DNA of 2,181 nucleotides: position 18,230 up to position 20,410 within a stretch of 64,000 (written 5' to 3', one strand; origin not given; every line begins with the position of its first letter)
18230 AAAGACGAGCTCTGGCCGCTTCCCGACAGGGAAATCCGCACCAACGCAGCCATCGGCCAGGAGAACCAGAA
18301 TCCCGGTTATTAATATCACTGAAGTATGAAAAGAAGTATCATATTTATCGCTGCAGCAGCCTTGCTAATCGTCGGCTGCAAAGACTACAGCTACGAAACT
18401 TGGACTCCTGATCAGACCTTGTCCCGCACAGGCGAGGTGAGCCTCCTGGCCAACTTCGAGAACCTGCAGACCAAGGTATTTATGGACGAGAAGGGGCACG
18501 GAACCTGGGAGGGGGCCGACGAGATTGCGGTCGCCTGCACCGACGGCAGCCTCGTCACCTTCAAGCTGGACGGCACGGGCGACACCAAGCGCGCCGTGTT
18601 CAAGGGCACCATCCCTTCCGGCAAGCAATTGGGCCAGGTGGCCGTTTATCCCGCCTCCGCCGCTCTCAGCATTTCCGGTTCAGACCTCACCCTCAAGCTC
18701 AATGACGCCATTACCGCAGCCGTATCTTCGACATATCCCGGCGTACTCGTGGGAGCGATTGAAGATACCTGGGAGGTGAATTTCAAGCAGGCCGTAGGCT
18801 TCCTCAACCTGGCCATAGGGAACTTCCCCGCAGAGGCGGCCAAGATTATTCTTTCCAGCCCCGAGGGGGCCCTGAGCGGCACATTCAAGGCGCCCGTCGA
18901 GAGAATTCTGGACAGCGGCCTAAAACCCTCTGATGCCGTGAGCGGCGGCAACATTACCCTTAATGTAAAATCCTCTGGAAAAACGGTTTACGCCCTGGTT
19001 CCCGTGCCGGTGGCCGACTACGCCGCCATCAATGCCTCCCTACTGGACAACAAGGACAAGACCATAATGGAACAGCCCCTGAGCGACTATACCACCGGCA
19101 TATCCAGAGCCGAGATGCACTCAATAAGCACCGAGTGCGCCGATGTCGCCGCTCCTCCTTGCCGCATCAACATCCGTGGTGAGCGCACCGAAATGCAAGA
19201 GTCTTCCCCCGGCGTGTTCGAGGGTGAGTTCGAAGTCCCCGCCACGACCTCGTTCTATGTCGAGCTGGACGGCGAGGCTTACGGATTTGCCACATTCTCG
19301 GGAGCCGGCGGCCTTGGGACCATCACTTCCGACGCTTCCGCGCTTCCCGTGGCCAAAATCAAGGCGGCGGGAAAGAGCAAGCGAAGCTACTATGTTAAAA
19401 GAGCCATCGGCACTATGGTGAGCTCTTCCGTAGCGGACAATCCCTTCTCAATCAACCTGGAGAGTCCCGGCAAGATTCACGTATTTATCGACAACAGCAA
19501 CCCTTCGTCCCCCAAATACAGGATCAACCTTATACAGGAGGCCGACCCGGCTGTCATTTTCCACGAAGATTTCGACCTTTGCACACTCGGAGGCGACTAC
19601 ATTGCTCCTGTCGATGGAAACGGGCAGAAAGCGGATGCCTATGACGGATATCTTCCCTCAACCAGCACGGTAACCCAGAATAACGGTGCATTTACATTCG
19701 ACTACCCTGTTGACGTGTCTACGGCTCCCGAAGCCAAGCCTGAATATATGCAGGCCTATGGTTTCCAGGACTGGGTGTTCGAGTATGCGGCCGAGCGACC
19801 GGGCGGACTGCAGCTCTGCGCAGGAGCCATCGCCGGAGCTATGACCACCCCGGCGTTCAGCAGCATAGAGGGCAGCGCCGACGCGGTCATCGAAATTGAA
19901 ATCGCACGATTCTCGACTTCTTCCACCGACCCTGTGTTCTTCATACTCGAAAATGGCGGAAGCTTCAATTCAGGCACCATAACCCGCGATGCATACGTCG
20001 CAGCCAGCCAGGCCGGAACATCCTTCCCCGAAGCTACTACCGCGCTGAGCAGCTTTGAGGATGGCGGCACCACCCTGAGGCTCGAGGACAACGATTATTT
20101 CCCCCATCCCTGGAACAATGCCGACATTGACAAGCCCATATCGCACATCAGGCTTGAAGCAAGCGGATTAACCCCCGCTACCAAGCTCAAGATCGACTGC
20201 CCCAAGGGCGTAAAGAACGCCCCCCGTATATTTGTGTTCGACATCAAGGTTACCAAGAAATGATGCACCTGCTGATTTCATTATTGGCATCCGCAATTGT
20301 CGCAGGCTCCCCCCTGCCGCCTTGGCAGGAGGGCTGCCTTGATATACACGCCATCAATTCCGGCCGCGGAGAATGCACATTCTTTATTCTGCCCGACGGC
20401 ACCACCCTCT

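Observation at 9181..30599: Trans-envelope-signalling Sus-like locus with no recognisable CAZyme; cargo is MBL hydrolases and modular surface lipoproteins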

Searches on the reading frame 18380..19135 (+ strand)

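Call 46: search_protein_families(library=pfam, proteins=[window:18380-19135:+], max_evalue=10)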
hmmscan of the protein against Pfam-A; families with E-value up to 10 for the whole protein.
window:18380-19135:+ (252 aa): 2 families
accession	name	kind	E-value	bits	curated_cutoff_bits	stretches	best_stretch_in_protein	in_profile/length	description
PF24782.2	WD40_MABP1-WDR62_2nd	-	0.15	11.4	290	1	47-119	238-308/341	MABP1/WDR62 second WD40 domain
PF17642.6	TssD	-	0.16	12.3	25.8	1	170-202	20-52/128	Hemolysin coregulated protein Hcp (TssD)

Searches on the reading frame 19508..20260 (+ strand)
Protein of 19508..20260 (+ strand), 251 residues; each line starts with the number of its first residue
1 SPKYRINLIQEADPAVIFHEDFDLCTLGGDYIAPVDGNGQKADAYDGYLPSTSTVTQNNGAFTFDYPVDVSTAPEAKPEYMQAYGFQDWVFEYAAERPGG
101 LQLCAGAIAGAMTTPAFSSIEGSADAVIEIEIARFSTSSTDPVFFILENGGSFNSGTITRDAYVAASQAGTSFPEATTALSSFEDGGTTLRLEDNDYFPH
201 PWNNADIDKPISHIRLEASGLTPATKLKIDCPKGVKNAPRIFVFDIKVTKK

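Call 73: find_homologous_proteins(query=A4, max_evalue=0.001)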
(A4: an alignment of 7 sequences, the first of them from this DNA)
Query A4 (7 sequences) (251 aa, profile of the alignment): 3 proteins with E <= 0.001 among 3732 candidates.
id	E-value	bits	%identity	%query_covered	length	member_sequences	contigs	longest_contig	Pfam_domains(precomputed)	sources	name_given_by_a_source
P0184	8.0e-111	388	78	100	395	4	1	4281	-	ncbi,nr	ncbi:MAG: hypothetical protein II031_03435, partial [Bacteroidales bacterium]|nr:hypothetical protei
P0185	7.5e-105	368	94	90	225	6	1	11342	-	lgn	-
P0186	4.8e-56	208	83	55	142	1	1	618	-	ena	-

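Call 83: search_protein_representatives(protein=window:19508-20260:+)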
Query: 251 residues. Proteins with E-value up to 0.001 (for the whole library): 57; up to 1e-10: 27; up to 1e-30: 9. The best 57 are listed.
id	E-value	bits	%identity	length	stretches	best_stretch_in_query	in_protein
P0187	4.7e-93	327.9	60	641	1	2-251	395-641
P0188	6.7e-60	219.3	49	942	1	2-250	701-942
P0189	6.9e-58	212.7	47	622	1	2-251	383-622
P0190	7.6e-58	212.6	78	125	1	132-251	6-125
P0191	2.9e-57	210.7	47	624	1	2-250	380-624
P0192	4.1e-56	206.9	46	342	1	2-250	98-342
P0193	2.0e-52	194.8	47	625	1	2-250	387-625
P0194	2.1e-32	129.2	37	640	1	2-251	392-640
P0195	3.9e-32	128.4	40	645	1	2-250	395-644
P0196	1.0e-29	120.4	76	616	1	1-72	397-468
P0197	1.2e-25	107.2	40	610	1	9-250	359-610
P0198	2.2e-25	106.2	38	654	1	4-249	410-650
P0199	4.8e-24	101.8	34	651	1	7-248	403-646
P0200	7.2e-24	101.3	38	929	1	4-250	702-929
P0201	3.8e-23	98.9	37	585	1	4-249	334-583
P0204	4.8e-19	85.5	33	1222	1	2-250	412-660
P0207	3.8e-18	82.5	30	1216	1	5-237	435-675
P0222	9.5e-08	48.5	28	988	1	13-170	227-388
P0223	3.0e-07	46.8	28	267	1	2-249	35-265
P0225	7.2e-07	45.6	31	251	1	14-250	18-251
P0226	1.3e-06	44.7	26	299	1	3-156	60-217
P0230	1.2e-05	41.6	31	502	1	9-251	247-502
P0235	7.7e-05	39.0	29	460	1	2-235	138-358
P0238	3.4e-04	36.8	29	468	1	2-233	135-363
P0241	6.5e-04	35.9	29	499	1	2-227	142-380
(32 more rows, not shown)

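Call 84: search_protein_families(library=ncbifam, proteins=[P0223, P0225, P0226, P0222, P0204, P0207, P0235, P0238, P0241, P0230], max_evalue=0.01)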
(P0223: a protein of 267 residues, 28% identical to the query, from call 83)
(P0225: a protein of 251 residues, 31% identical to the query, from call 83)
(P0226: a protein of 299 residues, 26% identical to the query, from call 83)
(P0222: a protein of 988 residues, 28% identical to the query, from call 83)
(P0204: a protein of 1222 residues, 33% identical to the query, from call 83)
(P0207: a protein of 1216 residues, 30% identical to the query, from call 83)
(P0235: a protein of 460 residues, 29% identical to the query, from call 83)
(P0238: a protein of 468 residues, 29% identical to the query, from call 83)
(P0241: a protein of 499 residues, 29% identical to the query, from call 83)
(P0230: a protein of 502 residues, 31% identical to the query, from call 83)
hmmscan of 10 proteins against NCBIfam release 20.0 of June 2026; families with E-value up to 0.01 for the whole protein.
P0223 (267 aa): 0 families

P0225 (251 aa): 2 families
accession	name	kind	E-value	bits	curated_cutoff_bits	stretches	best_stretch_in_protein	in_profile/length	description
NF052644.1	T9SS_DNase_Rie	equivalog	1.9e-07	30.7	260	1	162-250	87-168/251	T9SS-dependent surface endonuclease, AS87_RS02955 family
NF058597.1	CoaZ_rpt_PGGG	domain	0.0028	17.7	30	1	154-188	15-49/88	choice-of-anchor Z repeating domain-containing protein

P0226 (299 aa): 1 family
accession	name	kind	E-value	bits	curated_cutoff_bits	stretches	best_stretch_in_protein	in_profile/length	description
NF052644.1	T9SS_DNase_Rie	equivalog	2.9e-05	23.6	260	1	140-227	51-133/251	T9SS-dependent surface endonuclease, AS87_RS02955 family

P0222 (988 aa): 1 family
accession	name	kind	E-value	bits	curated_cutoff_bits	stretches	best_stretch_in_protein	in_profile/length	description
NF052644.1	T9SS_DNase_Rie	equivalog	3.1e-15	56.2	260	1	290-505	40-234/251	T9SS-dependent surface endonuclease, AS87_RS02955 family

P0204 (1222 aa): 3 families
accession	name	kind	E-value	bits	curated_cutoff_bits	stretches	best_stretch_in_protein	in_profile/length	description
NF050112.1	PhdiestSpdARhizob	equivalog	6.4e-06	26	400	1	838-981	58-201/264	2', 3'cyclic nucleotide phosphodiesterase SpdA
NF052644.1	T9SS_DNase_Rie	equivalog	0.00084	18.8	260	0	494-558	58-120/251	T9SS-dependent surface endonuclease, AS87_RS02955 family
NF008359.0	PRK11148.1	equivalog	0.009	15.5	225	0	760-987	9-214/275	3',5'-cyclic-AMP phosphodiesterase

P0207 (1216 aa): 2 families
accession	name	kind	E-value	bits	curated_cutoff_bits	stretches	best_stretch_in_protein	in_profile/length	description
NF052644.1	T9SS_DNase_Rie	equivalog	0.00019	20.9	260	0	495-592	32-126/251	T9SS-dependent surface endonuclease, AS87_RS02955 family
TIGR04123.1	P_estr_lig_assc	hypoth_equivalog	0.0034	16.8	150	1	795-893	22-118/207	ligase-associated DNA damage response endonuclease PdeM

P0235 (460 aa): 3 families
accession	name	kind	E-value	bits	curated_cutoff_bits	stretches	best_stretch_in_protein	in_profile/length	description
NF052644.1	T9SS_DNase_Rie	equivalog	4e-09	36.2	260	1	326-459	124-250/251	T9SS-dependent surface endonuclease, AS87_RS02955 family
TIGR04183.1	Por_Secre_tail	domain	6.7e-07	29.2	23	1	399-459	12-71/72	T9SS type A sorting domain-containing protein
NF038113.1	T9SSA_dep_M36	equivalog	1.2e-06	27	885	1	376-448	781-858/869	T9SS-dependent M36 family metallopeptidase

P0238 (468 aa): 3 families
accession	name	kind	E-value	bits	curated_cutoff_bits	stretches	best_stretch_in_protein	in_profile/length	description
TIGR04183.1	Por_Secre_tail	domain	1.6e-08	34.4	23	1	398-468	1-72/72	T9SS type A sorting domain-containing protein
NF052644.1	T9SS_DNase_Rie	equivalog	1.6e-06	27.6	260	1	207-297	44-132/251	T9SS-dependent surface endonuclease, AS87_RS02955 family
NF038113.1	T9SSA_dep_M36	equivalog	0.0014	16.8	885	1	383-468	780-869/869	T9SS-dependent M36 family metallopeptidase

P0241 (499 aa): 2 families
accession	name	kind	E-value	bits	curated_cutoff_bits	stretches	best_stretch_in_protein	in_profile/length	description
TIGR04183.1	Por_Secre_tail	domain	6.9e-07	29.2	23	1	439-499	11-72/72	T9SS type A sorting domain-containing protein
NF033708.1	T9SS_Cterm_ChiA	domain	0.0066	16.3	40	0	450-486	3-43/55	T9SS sorting signal type C domain-containing protein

P0230 (502 aa): 0 families

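Call 93: find_encoding_contigs(protein=P0204, flank=8000, max_places=2)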
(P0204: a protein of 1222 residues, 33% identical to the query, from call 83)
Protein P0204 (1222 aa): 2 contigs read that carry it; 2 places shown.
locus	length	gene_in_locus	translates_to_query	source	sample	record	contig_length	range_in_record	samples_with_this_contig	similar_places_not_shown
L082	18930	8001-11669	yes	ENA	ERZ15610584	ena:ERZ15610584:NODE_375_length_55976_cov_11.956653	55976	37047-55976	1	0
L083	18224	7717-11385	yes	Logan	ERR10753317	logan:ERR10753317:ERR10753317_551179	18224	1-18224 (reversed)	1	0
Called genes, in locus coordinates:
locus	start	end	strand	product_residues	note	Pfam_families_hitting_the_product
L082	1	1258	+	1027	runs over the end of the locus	PF13620:CarboxypepD_reg, PF13715:CarbopepD_reg_2, PF07715:Plug, PF00593:TonB_dep_Rec_b-barrel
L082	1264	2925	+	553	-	PF14322:SusD-like_3, PF07980:SusD_RagB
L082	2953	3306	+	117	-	PF13004:BACON (weak)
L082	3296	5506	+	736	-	PF18942:DUF5689 (weak)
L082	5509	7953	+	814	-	-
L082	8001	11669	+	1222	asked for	PF16371:MetallophosN, PF00149:Metallophos, PF16370:MetallophosC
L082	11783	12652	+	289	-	PF02265:S1-P1_nuclease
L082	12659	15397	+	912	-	PF02838:Glyco_hydro_20b, PF00728:Glyco_hydro_20, PF00328:His_Phos_2 (faint)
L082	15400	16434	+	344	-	PF08240:ADH_N, PF16912:Glu_dehyd_C (weak), PF00107:ADH_zinc_N, PF13602:ADH_zinc_N_2 (weak)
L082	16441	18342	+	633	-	PF22666:Glyco_hydro_2_N2, PF02837:Glyco_hydro_2_N, PF00703:Glyco_hydro_2, PF02836:Glyco_hydro_2_C (weak)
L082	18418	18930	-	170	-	?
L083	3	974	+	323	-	?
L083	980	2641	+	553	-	PF14322:SusD-like_3, PF07980:SusD_RagB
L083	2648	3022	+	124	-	PF13004:BACON (weak)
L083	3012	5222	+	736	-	PF18942:DUF5689 (weak)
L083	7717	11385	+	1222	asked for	PF16371:MetallophosN, PF00149:Metallophos, PF16370:MetallophosC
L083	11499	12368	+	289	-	PF02265:S1-P1_nuclease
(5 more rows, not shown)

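Call 95: find_encoding_contigs(protein=P0222, flank=8000, max_places=2)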
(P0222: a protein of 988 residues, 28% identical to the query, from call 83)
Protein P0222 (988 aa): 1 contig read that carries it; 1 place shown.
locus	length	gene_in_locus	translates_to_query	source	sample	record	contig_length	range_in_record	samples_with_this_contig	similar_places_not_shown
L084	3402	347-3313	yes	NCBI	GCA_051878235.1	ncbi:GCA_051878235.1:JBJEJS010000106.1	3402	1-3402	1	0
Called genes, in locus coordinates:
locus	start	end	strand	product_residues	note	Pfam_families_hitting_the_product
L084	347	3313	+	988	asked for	PF13004:BACON, PF19190:BACON_2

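Call 96: find_encoding_contigs(protein=P0207, flank=8000, max_places=2)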
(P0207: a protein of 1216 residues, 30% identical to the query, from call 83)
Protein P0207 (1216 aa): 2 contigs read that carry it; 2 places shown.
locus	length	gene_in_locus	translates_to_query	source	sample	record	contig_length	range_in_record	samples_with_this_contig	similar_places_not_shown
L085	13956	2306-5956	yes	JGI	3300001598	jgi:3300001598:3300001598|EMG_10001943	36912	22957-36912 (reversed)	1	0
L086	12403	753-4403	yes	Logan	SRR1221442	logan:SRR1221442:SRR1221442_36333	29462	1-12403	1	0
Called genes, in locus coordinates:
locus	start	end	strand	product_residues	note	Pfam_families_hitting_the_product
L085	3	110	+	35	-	?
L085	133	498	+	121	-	-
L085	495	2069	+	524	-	PF18976:DUF5712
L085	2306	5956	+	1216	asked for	PF16371:MetallophosN, PF00149:Metallophos, PF16370:MetallophosC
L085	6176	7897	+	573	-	PF00703:Glyco_hydro_2 (weak), PF02836:Glyco_hydro_2_C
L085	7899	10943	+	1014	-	PF13620:CarboxypepD_reg, PF13715:CarbopepD_reg_2, PF07715:Plug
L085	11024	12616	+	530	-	PF14322:SusD-like_3, PF07980:SusD_RagB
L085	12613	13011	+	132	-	-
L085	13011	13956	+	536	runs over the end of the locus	PF18942:DUF5689 (faint)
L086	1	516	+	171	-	?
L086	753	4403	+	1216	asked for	PF16371:MetallophosN, PF00149:Metallophos, PF16370:MetallophosC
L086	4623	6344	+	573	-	PF00703:Glyco_hydro_2 (weak), PF02836:Glyco_hydro_2_C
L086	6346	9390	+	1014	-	PF13620:CarboxypepD_reg, PF13715:CarbopepD_reg_2, PF07715:Plug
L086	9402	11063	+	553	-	PF14322:SusD-like_3, PF07980:SusD_RagB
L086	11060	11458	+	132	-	-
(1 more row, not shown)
